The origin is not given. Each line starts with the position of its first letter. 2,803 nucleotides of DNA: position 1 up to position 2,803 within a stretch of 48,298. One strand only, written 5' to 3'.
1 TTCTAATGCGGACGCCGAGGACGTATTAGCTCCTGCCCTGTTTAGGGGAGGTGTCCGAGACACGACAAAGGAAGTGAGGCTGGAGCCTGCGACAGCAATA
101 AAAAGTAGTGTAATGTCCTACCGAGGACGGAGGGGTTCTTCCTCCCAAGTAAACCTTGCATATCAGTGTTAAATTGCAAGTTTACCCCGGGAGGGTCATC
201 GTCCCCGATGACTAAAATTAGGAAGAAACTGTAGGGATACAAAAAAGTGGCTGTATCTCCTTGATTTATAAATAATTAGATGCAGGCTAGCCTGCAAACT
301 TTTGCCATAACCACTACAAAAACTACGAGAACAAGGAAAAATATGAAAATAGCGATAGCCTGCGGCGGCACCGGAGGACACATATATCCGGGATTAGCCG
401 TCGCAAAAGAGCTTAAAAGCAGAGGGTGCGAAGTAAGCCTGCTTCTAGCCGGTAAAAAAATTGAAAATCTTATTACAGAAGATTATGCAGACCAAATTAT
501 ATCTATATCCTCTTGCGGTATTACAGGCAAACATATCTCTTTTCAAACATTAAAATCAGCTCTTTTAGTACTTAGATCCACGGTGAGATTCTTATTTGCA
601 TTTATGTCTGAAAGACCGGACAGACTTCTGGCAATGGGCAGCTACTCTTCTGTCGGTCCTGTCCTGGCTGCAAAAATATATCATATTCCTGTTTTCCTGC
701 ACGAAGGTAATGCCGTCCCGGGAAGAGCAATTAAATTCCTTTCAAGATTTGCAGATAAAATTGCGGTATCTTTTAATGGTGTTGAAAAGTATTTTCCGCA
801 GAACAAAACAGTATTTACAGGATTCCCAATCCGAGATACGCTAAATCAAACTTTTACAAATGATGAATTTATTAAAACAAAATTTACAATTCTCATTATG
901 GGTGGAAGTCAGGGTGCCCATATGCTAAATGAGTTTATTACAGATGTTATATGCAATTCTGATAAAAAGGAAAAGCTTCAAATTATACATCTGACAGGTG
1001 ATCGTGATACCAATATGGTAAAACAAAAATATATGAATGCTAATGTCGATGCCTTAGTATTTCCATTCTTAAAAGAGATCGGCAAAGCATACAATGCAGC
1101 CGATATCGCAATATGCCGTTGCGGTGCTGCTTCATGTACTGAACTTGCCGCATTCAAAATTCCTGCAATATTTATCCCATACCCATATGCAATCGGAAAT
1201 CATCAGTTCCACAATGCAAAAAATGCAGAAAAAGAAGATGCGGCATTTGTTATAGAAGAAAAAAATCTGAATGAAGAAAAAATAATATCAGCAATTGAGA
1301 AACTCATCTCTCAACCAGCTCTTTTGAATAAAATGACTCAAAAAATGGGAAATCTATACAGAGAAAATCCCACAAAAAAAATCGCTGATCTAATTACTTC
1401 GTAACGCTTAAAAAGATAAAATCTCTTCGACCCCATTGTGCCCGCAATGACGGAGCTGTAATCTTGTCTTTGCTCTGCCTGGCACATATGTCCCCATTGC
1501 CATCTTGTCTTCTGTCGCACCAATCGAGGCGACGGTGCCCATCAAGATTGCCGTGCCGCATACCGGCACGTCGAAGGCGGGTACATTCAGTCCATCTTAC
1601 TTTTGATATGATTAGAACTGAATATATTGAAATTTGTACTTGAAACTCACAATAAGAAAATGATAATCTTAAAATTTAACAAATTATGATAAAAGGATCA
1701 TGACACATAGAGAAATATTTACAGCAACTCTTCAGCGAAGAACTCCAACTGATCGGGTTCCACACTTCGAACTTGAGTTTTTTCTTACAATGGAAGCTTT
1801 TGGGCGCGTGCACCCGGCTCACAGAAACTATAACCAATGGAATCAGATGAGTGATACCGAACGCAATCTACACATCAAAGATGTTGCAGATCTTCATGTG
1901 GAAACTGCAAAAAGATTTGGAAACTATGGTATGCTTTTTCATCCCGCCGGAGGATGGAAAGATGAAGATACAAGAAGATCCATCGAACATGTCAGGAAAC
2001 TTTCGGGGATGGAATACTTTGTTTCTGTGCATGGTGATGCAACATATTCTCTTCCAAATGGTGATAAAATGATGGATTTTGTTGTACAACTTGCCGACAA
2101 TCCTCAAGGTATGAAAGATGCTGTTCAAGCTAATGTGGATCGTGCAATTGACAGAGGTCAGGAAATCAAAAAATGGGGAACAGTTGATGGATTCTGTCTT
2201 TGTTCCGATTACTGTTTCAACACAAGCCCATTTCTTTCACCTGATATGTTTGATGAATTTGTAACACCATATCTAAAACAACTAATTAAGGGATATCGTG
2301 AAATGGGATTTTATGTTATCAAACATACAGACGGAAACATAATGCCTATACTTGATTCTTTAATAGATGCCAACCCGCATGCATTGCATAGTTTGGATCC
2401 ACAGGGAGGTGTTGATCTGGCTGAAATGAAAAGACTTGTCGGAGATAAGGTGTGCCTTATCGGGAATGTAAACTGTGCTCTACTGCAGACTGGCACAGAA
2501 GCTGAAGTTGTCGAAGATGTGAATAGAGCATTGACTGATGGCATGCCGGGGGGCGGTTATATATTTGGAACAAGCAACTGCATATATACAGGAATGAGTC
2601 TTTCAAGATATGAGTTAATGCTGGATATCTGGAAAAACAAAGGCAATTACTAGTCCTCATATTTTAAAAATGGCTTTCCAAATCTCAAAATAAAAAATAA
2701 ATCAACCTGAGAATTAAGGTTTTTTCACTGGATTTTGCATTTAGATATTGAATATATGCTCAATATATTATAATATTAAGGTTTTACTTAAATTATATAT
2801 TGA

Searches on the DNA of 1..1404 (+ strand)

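Call 5: search_rna_families(source=window, start=1, end=400, threshold=evalue, max_evalue=10, show_alignments=3)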
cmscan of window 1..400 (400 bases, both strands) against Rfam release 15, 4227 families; matches with E-value up to 10: 1.
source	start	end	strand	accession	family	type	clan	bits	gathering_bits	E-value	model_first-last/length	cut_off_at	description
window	280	374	-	RF02193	TCL6_3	Gene; lncRNA;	-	10.2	40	7.6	49-139/139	no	T-cell leukemia/lymphoma 6 conserved region 3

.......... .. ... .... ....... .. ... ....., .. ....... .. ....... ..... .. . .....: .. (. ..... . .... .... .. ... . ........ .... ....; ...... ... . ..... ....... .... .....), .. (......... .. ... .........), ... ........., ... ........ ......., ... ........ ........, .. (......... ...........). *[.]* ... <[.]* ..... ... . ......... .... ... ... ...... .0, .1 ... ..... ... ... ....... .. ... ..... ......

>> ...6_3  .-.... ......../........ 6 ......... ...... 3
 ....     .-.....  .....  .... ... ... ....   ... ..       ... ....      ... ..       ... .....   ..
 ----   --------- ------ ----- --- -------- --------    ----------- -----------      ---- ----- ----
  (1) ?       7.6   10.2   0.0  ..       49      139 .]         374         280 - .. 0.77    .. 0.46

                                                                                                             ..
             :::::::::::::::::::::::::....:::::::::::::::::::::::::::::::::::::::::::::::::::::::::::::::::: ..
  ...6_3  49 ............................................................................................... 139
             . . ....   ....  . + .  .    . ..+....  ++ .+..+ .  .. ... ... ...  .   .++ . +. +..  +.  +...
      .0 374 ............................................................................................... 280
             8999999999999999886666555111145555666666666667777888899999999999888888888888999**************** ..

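Call 106: search_with_rna_model(model_id=R2, sources=[L057, L048, L049, L053, L051, L045], max_evalue=0.01)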
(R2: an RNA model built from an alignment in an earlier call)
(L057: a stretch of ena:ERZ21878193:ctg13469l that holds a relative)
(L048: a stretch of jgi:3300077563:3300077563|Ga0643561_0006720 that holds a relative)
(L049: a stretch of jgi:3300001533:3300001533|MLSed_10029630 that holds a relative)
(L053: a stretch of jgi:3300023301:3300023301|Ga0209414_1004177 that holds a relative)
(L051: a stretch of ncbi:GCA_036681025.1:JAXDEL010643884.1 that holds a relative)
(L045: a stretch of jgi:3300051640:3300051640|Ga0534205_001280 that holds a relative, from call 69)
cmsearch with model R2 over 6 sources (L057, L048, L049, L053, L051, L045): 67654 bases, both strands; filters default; matches with E-value up to 0.01: 8.
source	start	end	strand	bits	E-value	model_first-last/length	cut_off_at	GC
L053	1518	1645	+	89.5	2.8e-27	1-112/112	no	0.47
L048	24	121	+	50.3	2.2e-14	1-112/112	no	0.51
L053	1513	1638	-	37.8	2.9e-10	1-112/112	no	0.46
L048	13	116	-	37.1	4.8e-10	1-112/112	no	0.49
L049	2733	2829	+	34.2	4.5e-09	1-112/112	no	0.43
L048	1316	1425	+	26.2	2e-06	1-112/112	no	0.55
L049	4024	4133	+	26.2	2e-06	1-112/112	no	0.55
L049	2728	2824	-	16.8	0.0024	1-112/112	no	0.44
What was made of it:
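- Tried and rejected: The more distant relative L057 (71% UvdE identity, 1.6-Mb contig) has no copy in 21 kb (call 106).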

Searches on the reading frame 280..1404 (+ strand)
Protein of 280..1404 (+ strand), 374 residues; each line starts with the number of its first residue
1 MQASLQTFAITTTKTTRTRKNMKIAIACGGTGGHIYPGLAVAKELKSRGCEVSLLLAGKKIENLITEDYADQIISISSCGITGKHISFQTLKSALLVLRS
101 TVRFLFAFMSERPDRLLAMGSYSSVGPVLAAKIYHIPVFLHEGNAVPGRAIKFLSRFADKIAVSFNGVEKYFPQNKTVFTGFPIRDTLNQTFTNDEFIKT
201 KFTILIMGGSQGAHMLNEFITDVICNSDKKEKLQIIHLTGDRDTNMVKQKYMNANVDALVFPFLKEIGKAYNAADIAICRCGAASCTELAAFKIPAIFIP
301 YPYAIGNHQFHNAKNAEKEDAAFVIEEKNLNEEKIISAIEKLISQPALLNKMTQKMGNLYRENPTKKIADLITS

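Call 10: search_protein_families(library=pfam, proteins=[window:280-1404:+])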
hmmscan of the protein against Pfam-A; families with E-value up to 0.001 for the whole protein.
window:280-1404:+ (374 aa): 2 families
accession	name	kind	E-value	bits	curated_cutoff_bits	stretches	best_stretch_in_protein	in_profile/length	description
PF04101.22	Glyco_tran_28_C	-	1.6e-39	136.1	22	1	203-369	1-163/166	Glycosyltransferase family 28 C-terminal domain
PF03033.26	Glyco_transf_28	-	8.9e-29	100.8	26.2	1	24-162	1-138/139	Glycosyltransferase family 28 N-terminal domain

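Call 30: find_encoding_contigs(protein=window:343-1404:+, flank=10000, max_places=10)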
Protein window:343-1404:+ (353 aa): 2 contigs read that carry it; 1 place shown.
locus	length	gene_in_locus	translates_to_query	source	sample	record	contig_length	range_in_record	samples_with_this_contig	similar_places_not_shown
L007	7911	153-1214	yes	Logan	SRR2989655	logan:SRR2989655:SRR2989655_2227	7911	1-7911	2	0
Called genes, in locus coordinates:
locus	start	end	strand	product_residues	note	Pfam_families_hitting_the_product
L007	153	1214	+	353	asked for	PF03033:Glyco_transf_28, PF04101:Glyco_tran_28_C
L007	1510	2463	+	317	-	PF01208:URO-D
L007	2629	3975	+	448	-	-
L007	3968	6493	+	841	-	PF00133:tRNA-synt_1, PF09334:tRNA-synt_1g, PF13603:tRNA-synt_1_2, PF00133:tRNA-synt_1, PF08264:Anticodon_1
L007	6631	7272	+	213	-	PF23023:Anti-Pycsar_Apyc1 (faint), PF00753:Lactamase_B, PF19583:ODP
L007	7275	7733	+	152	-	-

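Call 66: find_homologous_proteins(query=window:343-1404:+, max_evalue=1e-80)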
Query window:343-1404:+ (353 aa): 33 proteins with E <= 1e-80 among 8000 candidates.
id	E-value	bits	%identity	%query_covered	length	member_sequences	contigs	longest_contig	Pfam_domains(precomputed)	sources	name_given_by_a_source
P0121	1.1e-212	723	92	100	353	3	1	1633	PF04101.23,PF03033.27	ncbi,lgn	-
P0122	6.7e-198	675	86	100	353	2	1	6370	PF04101.23,PF03033.27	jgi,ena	-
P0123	9.6e-195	664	83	100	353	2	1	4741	PF04101.23,PF03033.27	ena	-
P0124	5.3e-174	596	75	100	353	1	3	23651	PF04101.23,PF03033.27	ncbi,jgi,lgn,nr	ncbi:MAG: undecaprenyldiphospho-muramoylpentapeptide beta-N-acetylglucosaminyltransferase [Kiritimat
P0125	2.0e-171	588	75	100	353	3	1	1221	PF04101.23,PF03033.27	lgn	-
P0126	7.0e-136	471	80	75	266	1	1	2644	PF04101.23,PF03033.27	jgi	jgi:UDP-N-acetylglucosamine--N-acetylmuramyl-(pentapeptide) pyrophosphoryl-undecaprenol N-acetylgluc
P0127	1.2e-94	335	49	99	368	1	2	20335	PF04101.23,PF03033.27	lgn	-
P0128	6.1e-92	327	46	99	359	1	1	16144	PF04101.23,PF13579.13,PF03033.27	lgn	-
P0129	8.9e-90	319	46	100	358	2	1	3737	PF04101.23,PF13579.13,PF13439.13,PF03033.27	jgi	jgi:UDP-N-acetylglucosamine--N-acetylmuramyl-(pentapeptide) pyrophosphoryl-undecaprenol N-acetylgluc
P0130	2.1e-88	315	45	100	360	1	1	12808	PF04101.23,PF03033.27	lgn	-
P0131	1.4e-87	312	43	99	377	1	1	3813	PF04101.23,PF03033.27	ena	-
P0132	2.5e-87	311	45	99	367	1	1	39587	PF04101.23,PF13579.13,PF03033.27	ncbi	-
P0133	5.7e-87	310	45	99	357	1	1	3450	PF04101.23,PF13579.13,PF03033.27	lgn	-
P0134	6.2e-87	310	45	99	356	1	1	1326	PF04101.23,PF13579.13,PF03033.27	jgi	jgi:UDP-N-acetylglucosamine--N-acetylmuramyl-(pentapeptide) pyrophosphoryl-undecaprenol N-acetylgluc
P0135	4.9e-86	307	46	100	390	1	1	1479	PF04101.23,PF13579.13,PF03033.27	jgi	jgi:UDP-N-acetylglucosamine--N-acetylmuramyl-(pentapeptide) pyrophosphoryl-undecaprenol N-acetylgluc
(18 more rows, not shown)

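Call 67: find_encoding_contigs(protein=P0122, flank=10000, max_places=4)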
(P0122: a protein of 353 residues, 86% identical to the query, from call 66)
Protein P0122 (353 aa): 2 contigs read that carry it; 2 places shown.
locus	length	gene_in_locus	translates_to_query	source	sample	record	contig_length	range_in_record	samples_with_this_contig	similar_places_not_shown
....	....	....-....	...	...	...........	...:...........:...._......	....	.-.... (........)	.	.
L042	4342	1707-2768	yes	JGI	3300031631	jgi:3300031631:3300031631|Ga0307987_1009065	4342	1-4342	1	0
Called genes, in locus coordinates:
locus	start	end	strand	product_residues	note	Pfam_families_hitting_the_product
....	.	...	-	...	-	?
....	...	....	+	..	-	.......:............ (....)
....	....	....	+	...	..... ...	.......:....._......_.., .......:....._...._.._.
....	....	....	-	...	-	-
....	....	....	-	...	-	?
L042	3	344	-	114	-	?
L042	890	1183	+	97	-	PF00462:Glutaredoxin (weak)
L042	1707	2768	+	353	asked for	PF03033:Glyco_transf_28, PF04101:Glyco_tran_28_C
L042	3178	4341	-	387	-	?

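Call 68: find_encoding_contigs(protein=P0123, flank=10000, max_places=4)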
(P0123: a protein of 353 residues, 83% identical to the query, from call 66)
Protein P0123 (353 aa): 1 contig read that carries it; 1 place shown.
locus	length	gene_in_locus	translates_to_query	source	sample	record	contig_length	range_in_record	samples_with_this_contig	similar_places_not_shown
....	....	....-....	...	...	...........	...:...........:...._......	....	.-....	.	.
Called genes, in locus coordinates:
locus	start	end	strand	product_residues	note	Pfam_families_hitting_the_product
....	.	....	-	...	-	?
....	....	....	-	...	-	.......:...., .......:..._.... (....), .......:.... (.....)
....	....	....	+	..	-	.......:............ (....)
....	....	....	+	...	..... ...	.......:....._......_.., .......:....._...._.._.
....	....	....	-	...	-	?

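Call 69: find_encoding_contigs(protein=P0124, flank=10000, max_places=4)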
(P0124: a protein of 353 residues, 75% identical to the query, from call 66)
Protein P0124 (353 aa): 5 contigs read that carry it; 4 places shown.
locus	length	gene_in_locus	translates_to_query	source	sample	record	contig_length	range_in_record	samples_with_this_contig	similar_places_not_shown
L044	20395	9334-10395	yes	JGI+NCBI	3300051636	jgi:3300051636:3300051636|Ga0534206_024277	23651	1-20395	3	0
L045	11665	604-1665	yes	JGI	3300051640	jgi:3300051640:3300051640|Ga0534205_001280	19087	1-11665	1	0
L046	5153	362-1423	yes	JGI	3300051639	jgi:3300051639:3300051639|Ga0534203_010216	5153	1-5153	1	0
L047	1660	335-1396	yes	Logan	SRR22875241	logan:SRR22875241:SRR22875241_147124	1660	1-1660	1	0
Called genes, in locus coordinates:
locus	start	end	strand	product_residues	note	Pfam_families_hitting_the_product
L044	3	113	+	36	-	?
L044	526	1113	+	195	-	PF00989:PAS, PF13426:PAS_9, PF08447:PAS_3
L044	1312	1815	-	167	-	-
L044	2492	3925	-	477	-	PF14691:Fer4_20, PF01946:Thi4 (weak), PF00070:Pyr_redox (weak), PF01266:DAO (weak), PF03486:HI0933_like (faint), PF07992:Pyr_redox_2, PF13450:NAD_binding_8, PF13738:Pyr_redox_3 (faint)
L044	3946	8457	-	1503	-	PF00310:GATase_2, PF04898:Glu_syn_central, PF01645:Glu_synthase, PF01493:GXGXG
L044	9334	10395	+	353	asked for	PF03033:Glyco_transf_28, PF04101:Glyco_tran_28_C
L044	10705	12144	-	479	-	PF28494:GlyRS_ins_1 (weak), PF00587:tRNA-synt_2b, PF03129:HGTP_anticodon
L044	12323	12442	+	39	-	-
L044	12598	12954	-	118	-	-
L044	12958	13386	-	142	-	-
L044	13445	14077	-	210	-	-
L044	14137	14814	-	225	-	-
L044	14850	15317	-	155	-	-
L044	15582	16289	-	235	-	-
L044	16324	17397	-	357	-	-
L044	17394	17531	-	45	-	-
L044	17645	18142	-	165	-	-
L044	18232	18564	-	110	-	-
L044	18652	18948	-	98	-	-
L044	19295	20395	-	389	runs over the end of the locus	-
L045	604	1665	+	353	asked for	PF03033:Glyco_transf_28, PF04101:Glyco_tran_28_C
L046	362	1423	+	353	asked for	PF03033:Glyco_transf_28, PF04101:Glyco_tran_28_C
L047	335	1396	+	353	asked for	PF03033:Glyco_transf_28, PF04101:Glyco_tran_28_C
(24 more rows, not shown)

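Call 86: search_protein_families(library=pfam, proteins=[L044:526-1113:+], max_evalue=0.001)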
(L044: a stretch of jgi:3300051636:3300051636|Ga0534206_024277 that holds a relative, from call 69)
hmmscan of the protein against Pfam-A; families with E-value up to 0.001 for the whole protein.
L044:526-1113:+ (195 aa): 4 families
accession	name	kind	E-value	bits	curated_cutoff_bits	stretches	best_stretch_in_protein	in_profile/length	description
PF08447.18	PAS_3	-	3.9e-14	53.1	25.6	1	33-115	3-87/89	PAS fold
PF13426.13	PAS_9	-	2.2e-10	41.1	27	1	25-122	7-103/103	PAS domain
PF00989.32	PAS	-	1.9e-09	38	22.6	1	10-120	2-113/113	PAS fold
PF08448.16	PAS_4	-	5.7e-05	23.7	23.1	1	16-124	2-109/110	PAS fold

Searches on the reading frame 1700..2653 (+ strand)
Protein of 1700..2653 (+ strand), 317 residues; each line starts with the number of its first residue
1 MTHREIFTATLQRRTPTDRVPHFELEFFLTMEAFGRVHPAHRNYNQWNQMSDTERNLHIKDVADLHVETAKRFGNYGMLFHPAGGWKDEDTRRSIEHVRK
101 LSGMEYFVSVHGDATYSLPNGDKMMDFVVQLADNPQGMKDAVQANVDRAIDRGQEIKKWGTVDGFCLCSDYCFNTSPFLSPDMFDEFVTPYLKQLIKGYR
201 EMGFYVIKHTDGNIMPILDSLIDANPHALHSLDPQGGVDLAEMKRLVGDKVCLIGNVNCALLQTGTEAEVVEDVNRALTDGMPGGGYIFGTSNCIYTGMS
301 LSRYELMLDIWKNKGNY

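Call 31: find_encoding_contigs(protein=window:1700-2653:+, flank=10000, max_places=10)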
Protein window:1700-2653:+ (317 aa): 6 contigs read that carry it; 5 places shown.
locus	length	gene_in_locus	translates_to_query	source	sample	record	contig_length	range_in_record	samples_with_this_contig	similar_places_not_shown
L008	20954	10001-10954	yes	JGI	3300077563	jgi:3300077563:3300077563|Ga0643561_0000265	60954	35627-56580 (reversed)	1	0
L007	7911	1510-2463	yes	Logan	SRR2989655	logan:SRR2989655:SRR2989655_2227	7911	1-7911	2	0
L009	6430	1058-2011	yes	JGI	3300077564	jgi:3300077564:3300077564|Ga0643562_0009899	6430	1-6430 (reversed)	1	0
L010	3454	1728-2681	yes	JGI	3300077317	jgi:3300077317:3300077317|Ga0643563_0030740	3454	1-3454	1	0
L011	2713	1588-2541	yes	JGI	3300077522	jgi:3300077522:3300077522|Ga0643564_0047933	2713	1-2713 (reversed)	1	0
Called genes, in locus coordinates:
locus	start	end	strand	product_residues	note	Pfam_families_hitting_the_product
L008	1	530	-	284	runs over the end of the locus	PF01618:MotA_ExbB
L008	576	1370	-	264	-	PF13174:TPR_6 (faint), PF14559:TPR_19 (faint)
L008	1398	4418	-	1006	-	PF13174:TPR_6 (faint), PF13424:TPR_12 (faint), PF13525:YfiO (faint), PF14559:TPR_19 (faint), PF24575:TPR_Slam (faint), PF07719:TPR_2 (faint), PF13176:TPR_7 (faint), PF25062:ARM_TT21_N (weak), +4 more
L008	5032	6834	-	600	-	PF03063:Prismane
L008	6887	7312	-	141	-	PF02082:Rrf2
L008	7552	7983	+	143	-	PF00462:Glutaredoxin (weak)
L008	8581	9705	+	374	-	PF03033:Glyco_transf_28, PF04101:Glyco_tran_28_C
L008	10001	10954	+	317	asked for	PF01208:URO-D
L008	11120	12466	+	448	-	-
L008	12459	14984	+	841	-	PF00133:tRNA-synt_1, PF09334:tRNA-synt_1g, PF13603:tRNA-synt_1_2, PF00133:tRNA-synt_1, PF08264:Anticodon_1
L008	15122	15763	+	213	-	PF23023:Anti-Pycsar_Apyc1 (faint), PF00753:Lactamase_B, PF19583:ODP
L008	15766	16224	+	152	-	-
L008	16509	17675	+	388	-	PF00534:Glycos_transf_1, PF13692:Glyco_trans_1_4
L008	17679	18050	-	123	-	PF01850:PIN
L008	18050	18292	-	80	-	PF02604:PhdYeFM_antitox (weak)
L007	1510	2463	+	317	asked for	PF01208:URO-D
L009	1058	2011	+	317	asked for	PF01208:URO-D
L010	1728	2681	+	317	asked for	PF01208:URO-D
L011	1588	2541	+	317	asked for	PF01208:URO-D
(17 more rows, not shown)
